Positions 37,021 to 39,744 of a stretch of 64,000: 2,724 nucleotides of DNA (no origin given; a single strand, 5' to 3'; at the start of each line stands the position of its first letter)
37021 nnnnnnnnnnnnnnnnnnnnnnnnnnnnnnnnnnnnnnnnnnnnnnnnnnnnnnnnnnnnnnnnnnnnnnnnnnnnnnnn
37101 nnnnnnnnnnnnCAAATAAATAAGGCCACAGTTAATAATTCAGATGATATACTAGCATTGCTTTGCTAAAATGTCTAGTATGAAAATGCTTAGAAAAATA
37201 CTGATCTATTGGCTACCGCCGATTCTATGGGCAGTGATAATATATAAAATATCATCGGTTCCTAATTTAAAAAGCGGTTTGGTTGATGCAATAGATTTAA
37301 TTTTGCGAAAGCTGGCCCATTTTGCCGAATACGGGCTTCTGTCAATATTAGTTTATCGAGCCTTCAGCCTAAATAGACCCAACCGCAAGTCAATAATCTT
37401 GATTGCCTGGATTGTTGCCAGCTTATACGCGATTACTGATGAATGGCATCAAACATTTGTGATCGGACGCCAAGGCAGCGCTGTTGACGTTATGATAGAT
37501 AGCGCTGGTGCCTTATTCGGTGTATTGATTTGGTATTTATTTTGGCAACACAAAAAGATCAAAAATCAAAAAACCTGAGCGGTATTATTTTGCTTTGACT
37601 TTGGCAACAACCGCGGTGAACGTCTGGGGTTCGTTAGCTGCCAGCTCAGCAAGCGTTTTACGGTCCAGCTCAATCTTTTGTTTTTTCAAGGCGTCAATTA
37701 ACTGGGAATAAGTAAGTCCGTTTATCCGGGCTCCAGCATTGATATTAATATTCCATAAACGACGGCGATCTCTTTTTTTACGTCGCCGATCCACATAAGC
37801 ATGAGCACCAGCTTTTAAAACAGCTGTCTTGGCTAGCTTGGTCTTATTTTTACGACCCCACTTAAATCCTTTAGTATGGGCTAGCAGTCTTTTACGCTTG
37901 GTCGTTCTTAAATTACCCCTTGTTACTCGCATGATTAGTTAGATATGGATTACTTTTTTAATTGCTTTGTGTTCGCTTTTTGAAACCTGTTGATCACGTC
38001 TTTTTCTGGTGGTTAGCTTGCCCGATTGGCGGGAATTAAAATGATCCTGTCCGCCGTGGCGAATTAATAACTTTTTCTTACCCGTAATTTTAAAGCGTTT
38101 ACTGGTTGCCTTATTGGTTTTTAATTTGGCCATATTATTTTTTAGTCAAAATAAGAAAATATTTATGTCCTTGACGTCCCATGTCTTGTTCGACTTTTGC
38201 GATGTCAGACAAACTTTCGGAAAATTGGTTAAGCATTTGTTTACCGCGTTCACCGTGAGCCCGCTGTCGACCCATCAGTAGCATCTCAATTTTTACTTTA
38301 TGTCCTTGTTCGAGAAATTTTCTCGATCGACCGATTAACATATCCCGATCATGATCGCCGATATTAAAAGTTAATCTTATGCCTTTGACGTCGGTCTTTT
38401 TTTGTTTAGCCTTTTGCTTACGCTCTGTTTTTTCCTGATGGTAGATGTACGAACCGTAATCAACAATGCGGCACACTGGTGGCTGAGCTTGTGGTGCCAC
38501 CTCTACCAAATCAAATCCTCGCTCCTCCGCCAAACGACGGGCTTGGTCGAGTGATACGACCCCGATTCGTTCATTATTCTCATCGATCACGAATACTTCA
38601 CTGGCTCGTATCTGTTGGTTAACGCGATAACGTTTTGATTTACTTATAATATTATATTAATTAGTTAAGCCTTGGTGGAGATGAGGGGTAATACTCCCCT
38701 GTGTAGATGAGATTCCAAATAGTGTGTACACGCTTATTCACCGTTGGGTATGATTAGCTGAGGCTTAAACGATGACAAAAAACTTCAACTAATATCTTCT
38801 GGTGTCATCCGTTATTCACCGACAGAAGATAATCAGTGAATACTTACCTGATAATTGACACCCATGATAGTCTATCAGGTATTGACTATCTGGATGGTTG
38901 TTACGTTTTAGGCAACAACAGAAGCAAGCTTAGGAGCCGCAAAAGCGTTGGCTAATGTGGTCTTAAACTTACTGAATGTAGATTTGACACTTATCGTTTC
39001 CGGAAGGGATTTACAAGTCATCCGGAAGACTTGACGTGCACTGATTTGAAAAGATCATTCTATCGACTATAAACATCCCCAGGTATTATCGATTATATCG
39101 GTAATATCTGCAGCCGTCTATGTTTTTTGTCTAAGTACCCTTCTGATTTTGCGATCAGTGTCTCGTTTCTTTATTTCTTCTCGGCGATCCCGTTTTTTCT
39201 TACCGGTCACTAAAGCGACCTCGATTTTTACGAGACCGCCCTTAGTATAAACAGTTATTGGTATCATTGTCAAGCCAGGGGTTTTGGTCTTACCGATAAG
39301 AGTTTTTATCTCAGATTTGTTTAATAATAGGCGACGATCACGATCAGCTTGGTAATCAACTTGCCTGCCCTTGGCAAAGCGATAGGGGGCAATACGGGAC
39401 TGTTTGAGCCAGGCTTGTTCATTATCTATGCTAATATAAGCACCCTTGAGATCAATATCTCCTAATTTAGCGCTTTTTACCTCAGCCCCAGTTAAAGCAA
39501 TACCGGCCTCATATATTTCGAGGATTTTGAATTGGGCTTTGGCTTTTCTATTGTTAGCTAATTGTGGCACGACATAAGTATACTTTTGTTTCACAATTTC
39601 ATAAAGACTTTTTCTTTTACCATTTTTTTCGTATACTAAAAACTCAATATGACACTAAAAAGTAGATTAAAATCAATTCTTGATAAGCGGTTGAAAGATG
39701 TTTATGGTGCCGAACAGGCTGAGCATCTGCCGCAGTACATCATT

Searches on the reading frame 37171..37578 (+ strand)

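Call 50: search_protein_families(library=pfam, proteins=[window:37171-37578:+], max_evalue=0.000001)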
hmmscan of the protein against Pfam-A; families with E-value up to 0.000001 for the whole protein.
window:37171-37578:+ (135 aa): 1 family
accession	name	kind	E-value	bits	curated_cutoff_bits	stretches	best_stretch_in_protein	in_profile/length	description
PF04892.17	VanZ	-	1.1e-15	58.8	30.1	1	38-124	55-125/126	VanZ like family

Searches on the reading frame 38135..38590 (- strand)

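Call 50: search_protein_families(library=pfam, proteins=[window:38135-38590:-], max_evalue=0.000001)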
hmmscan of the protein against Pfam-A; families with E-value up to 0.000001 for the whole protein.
window:38135-38590:- (151 aa): 2 families
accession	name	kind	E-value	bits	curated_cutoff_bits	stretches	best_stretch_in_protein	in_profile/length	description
PF05198.21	IF3_N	-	5.2e-23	81.4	26.9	1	2-59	13-70/70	Translation initiation factor IF-3, N-terminal domain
PF00707.27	IF3_C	-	1.6e-22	79.7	34.8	1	67-151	2-86/86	Translation initiation factor IF-3, C-terminal domain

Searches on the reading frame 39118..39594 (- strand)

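Call 50: search_protein_families(library=pfam, proteins=[window:39118-39594:-], max_evalue=0.000001)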
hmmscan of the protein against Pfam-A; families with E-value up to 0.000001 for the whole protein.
window:39118-39594:- (158 aa): 1 family
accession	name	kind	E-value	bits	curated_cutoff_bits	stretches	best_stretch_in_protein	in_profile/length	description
PF01668.23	SmpB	-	3e-46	157.4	27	1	13-155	2-142/143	SmpB protein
